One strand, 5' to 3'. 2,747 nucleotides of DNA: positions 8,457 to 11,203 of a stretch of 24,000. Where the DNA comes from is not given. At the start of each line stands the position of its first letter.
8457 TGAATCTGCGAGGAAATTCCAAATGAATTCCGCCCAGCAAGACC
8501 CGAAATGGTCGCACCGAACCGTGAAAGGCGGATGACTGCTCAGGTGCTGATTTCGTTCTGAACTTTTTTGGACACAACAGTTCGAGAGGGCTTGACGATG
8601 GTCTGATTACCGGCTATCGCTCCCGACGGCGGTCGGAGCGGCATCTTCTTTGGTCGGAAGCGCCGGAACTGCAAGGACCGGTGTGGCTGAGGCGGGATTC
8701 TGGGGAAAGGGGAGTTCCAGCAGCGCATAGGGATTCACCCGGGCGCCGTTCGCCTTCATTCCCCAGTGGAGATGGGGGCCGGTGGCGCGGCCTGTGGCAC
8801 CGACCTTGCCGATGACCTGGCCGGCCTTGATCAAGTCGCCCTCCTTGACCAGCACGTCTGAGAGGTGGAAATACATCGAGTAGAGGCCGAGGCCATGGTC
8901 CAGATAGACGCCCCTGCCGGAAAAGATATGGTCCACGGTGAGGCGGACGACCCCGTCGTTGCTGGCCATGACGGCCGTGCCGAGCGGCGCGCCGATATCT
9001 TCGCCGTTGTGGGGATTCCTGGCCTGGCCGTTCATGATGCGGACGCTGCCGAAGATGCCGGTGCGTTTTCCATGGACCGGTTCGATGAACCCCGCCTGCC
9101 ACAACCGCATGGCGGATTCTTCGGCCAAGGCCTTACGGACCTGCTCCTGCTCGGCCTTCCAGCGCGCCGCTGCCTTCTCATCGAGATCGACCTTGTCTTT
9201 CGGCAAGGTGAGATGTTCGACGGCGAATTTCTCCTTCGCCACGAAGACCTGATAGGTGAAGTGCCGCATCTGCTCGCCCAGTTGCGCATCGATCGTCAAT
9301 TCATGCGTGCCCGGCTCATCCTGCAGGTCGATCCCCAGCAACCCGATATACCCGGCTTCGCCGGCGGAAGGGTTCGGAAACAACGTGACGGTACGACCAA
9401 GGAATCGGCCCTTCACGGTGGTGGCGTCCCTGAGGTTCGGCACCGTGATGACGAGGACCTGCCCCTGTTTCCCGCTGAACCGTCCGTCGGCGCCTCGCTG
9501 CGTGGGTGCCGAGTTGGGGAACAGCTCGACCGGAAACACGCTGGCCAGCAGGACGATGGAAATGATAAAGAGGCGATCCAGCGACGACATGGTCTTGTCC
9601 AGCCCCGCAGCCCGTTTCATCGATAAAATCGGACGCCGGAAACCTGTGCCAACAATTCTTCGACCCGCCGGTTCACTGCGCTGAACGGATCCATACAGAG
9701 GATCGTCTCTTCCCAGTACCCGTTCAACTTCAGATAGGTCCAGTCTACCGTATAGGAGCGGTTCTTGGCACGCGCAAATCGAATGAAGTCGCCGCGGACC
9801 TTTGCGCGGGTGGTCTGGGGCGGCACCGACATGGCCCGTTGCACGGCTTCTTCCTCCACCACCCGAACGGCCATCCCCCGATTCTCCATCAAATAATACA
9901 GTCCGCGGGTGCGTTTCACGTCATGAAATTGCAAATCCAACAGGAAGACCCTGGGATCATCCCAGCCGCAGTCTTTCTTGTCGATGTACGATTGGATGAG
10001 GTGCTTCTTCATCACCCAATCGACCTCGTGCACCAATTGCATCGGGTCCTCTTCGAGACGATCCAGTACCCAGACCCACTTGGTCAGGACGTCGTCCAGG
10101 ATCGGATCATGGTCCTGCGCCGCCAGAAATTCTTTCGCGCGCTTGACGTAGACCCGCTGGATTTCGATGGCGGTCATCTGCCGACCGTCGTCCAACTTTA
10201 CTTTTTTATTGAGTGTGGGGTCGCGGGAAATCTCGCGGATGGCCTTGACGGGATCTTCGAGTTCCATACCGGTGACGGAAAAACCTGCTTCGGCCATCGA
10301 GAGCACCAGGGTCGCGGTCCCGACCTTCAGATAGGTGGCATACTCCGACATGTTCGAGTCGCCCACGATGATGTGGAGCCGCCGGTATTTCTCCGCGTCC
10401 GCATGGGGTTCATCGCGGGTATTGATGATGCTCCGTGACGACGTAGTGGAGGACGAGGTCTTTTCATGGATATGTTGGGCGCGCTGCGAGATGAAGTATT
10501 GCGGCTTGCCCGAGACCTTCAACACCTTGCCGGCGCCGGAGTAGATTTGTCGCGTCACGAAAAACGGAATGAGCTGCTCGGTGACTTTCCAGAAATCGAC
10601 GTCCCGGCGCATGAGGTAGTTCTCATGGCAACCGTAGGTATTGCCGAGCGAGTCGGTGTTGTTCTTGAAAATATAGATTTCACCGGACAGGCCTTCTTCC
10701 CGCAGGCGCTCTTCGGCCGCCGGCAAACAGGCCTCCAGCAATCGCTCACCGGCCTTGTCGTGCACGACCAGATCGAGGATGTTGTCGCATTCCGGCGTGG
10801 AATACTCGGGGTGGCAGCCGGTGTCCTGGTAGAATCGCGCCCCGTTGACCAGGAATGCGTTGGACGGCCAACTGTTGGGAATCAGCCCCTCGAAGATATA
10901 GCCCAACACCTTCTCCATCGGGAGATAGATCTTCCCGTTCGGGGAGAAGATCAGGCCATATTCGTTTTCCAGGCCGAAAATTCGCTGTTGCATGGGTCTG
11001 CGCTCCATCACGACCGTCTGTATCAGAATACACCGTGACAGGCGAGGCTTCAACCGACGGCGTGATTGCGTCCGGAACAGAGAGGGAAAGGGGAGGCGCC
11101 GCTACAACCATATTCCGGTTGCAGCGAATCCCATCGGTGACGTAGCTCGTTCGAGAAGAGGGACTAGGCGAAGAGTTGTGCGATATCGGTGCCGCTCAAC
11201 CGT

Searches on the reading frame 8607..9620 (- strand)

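Call 7: search_protein_families(library=pfam, proteins=[window:8607-9620:-])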
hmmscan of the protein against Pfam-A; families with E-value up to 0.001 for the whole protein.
window:8607-9620:- (337 aa): 1 family
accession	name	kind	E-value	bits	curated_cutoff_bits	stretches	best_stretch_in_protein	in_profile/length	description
PF01551.29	Peptidase_M23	-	6.4e-29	100.4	28.7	1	203-297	2-96/96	Peptidase family M23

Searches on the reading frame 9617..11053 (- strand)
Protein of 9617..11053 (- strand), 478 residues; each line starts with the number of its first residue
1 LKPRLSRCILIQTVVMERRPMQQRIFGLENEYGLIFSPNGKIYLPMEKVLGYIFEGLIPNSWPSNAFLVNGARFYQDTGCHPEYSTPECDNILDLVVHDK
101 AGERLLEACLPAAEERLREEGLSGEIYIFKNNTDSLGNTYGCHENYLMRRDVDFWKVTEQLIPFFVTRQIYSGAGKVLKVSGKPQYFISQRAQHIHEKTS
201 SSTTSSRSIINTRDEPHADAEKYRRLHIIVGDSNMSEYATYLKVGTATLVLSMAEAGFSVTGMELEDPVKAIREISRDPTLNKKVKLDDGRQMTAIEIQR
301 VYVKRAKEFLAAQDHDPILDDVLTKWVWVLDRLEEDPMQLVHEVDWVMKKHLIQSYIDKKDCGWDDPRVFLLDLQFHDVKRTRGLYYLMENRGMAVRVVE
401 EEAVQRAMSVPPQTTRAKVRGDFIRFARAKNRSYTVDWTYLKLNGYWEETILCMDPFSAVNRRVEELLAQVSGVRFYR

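Call 7: search_protein_families(library=pfam, proteins=[window:9617-11053:-])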
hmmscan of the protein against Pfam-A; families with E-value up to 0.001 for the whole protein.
window:9617-11053:- (478 aa): 1 family
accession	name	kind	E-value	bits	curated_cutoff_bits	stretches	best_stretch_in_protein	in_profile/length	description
PF03136.20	Pup_ligase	-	1.4e-156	522.3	25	1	63-441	64-440/441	Pup-ligase protein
